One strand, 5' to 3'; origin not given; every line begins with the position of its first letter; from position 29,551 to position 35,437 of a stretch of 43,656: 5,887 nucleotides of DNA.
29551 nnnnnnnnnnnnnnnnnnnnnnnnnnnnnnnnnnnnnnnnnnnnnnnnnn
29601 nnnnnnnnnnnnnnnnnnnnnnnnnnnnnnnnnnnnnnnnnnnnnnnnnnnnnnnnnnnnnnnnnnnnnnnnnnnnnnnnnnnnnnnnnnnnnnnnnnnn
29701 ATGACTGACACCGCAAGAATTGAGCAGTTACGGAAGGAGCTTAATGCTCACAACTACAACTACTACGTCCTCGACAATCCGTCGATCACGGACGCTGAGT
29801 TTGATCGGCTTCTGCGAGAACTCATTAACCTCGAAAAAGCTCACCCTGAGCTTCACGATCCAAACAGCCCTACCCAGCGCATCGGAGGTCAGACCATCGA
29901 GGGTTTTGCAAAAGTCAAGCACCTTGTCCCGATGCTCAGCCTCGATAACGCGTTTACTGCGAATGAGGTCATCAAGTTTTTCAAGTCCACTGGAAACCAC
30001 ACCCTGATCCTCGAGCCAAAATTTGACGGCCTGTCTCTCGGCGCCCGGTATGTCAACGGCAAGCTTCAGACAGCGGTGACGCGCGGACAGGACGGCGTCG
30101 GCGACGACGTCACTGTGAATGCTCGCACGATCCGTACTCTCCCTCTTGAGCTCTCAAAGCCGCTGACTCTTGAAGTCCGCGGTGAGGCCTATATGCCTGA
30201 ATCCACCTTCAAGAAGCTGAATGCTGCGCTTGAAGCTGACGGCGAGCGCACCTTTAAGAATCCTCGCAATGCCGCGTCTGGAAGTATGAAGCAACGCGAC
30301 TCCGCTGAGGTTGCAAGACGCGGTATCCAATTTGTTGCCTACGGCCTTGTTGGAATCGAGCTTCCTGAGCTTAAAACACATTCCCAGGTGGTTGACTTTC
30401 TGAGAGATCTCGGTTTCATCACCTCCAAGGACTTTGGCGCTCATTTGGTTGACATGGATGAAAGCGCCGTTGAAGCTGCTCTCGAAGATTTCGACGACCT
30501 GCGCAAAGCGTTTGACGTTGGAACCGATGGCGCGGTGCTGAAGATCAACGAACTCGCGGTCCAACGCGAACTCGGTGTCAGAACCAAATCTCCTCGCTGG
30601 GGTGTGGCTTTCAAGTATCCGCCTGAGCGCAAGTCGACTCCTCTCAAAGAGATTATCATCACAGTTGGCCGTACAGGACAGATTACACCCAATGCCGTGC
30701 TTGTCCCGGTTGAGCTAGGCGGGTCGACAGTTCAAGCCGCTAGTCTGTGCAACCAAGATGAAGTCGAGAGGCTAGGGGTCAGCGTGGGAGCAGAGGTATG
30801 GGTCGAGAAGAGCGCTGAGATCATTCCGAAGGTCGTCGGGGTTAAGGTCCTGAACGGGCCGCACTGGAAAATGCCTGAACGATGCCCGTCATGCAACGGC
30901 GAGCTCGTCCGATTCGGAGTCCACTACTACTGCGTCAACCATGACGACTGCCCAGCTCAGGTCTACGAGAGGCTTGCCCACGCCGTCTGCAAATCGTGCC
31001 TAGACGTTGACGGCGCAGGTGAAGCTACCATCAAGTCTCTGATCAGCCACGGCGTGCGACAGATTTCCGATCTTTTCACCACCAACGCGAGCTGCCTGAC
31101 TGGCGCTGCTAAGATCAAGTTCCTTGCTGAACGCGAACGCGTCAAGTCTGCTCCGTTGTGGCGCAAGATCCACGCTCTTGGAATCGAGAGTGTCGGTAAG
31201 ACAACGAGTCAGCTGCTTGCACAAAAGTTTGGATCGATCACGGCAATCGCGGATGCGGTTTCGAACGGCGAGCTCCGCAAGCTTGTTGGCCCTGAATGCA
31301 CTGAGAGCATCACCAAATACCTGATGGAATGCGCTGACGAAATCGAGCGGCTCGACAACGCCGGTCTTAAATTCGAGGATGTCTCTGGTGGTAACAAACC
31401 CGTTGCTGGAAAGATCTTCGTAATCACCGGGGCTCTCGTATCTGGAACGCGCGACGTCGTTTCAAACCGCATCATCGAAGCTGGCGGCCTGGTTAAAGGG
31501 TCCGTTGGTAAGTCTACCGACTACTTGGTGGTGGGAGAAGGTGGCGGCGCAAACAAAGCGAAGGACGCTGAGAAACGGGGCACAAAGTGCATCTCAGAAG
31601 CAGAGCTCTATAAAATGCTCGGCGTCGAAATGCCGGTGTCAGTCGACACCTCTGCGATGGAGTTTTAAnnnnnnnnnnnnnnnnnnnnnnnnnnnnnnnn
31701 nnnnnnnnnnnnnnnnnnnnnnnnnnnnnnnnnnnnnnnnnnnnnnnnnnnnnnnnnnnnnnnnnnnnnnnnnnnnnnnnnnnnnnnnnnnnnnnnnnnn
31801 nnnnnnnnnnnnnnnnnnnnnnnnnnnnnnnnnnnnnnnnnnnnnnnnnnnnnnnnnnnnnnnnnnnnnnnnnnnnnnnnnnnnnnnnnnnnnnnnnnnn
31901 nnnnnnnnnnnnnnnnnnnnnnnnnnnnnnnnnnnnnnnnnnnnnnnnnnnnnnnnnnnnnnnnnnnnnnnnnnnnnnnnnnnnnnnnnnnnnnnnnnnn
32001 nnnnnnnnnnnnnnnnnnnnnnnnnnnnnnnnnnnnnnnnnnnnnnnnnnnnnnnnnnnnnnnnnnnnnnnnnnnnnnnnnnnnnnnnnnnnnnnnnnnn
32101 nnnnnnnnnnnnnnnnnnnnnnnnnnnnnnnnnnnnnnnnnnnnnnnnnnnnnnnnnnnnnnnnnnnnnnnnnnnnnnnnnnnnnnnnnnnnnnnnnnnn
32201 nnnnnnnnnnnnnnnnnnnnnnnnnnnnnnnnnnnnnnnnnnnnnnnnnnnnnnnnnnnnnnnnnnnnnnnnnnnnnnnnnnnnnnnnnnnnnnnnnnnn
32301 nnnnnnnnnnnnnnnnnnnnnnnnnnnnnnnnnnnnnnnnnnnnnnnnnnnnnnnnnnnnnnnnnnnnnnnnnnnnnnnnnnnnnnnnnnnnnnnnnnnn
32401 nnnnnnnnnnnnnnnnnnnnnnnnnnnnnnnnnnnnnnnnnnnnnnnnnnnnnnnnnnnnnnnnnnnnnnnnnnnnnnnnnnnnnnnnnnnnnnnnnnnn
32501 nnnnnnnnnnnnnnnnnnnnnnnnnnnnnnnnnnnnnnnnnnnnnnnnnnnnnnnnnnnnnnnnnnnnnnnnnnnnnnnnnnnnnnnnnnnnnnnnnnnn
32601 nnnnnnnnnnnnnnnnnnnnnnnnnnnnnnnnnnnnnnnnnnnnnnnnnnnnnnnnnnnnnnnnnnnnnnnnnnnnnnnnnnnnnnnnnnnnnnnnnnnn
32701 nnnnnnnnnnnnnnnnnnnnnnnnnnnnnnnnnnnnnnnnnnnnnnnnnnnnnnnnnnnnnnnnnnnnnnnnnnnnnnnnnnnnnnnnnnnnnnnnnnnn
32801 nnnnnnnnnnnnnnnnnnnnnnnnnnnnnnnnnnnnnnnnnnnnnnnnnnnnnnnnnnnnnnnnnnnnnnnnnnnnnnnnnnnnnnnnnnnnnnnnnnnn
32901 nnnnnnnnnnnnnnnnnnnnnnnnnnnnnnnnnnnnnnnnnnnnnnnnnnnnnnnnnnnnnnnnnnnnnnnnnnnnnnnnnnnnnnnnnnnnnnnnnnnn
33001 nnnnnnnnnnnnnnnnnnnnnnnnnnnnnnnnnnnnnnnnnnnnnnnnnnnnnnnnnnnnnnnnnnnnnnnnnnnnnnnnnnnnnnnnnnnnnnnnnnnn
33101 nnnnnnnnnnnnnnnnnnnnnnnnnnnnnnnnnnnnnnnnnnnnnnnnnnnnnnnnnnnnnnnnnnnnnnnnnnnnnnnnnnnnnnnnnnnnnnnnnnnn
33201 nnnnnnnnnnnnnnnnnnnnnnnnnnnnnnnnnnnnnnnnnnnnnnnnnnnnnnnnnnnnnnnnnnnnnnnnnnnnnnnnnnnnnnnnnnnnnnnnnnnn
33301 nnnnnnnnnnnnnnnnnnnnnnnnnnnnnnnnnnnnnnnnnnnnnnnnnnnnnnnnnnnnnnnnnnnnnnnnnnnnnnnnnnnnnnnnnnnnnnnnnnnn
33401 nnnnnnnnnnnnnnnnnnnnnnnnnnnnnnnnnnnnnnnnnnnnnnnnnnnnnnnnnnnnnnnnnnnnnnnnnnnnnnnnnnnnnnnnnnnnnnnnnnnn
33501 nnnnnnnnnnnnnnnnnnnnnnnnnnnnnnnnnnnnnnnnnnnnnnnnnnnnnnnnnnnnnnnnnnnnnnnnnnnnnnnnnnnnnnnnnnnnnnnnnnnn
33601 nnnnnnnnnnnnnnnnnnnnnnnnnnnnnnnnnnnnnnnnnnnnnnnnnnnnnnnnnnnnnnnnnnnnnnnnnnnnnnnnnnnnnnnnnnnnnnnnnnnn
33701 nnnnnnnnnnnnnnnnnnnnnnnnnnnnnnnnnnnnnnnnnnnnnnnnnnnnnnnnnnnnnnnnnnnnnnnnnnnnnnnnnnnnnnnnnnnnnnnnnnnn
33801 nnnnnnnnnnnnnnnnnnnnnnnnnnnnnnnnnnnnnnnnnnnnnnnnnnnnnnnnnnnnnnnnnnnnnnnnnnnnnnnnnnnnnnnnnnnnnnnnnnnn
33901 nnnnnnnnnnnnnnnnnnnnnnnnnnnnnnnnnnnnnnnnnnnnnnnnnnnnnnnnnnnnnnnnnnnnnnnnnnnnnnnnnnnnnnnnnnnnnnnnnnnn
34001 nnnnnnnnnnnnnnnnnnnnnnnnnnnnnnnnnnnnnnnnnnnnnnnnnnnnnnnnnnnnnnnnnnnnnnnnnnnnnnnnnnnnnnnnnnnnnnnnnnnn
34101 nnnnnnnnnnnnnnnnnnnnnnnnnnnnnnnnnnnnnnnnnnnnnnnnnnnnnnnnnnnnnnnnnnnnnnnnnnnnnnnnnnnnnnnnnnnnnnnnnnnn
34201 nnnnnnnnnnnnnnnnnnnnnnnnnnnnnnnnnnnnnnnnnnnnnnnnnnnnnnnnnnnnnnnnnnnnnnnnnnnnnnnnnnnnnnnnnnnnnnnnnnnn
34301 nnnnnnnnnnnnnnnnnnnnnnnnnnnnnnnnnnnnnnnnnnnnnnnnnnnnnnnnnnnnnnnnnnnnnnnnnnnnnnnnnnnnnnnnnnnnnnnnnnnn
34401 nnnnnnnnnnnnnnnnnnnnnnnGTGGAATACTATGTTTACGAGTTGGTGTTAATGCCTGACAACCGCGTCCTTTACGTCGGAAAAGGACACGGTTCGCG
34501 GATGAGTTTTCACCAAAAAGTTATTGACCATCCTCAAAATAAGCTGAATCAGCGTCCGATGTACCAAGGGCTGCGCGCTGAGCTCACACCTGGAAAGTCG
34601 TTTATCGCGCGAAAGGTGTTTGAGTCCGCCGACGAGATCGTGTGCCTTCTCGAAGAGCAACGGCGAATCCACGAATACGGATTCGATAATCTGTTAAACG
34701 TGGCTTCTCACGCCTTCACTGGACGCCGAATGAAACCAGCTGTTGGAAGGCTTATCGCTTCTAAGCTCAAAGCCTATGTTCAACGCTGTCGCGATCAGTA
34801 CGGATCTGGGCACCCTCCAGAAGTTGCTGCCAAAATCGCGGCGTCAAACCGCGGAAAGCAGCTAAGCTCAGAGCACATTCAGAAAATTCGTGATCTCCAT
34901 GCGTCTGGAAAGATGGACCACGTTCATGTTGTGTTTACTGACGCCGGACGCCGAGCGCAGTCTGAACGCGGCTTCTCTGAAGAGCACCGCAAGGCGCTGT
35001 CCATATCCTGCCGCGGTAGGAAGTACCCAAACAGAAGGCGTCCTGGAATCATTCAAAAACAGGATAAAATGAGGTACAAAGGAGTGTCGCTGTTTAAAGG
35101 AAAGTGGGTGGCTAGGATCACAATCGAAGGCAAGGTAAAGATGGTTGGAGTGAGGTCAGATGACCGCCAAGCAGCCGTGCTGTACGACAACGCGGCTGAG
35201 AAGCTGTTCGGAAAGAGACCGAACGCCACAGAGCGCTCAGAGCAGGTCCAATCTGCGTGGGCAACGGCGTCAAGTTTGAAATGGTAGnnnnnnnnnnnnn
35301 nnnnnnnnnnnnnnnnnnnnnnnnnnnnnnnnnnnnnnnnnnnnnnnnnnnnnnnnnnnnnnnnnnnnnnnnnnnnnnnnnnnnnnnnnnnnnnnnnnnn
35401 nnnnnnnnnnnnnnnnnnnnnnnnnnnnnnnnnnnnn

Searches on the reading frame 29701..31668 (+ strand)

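Call 17: search_protein_families(library=pfam, proteins=[window:29701-31668:+], max_evalue=0.01)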
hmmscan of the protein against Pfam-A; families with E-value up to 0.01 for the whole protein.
window:29701-31668:+ (655 aa): 7 families
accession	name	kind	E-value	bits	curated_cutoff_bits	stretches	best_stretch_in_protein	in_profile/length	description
PF01653.23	DNA_ligase_aden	-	3e-68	230.5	27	1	68-309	3-253/253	NAD-dependent DNA ligase adenylation domain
PF03120.22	DNA_ligase_OB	-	6.9e-25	87.2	32.9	1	313-382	2-71/79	NAD-dependent DNA ligase OB-fold domain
PF22745.1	Nlig-Ia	-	3.1e-10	41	27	1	5-53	4-52/92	DNA ligase-like, N-terminal NAD+-binding domain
PF12826.13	HHH_2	-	1.9e-08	34.8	27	1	490-542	3-56/64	Helix-hairpin-helix motif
PF00533.33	BRCT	-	6.3e-08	33.2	21.3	1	566-639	4-77/78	BRCA1 C Terminus (BRCT) domain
PF03119.21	DNA_ligase_ZBD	-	3.7e-06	27.1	25.8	1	394-419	1-27/27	NAD-dependent DNA ligase C4 zinc finger domain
PF14520.12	HHH_5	-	0.0015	19.4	27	0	434-463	5-34/57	Helix-hairpin-helix domain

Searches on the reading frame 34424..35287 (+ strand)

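Call 17: search_protein_families(library=pfam, proteins=[window:34424-35287:+], max_evalue=0.01)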
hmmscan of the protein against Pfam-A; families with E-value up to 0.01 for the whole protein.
window:34424-35287:+ (287 aa): 1 family
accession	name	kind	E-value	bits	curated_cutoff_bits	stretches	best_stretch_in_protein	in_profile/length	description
PF22945.2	LEM-3_GIY-YIG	-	3.8e-05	24.2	27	0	15-100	26-111/151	LEM-3-like GIY-YIG domain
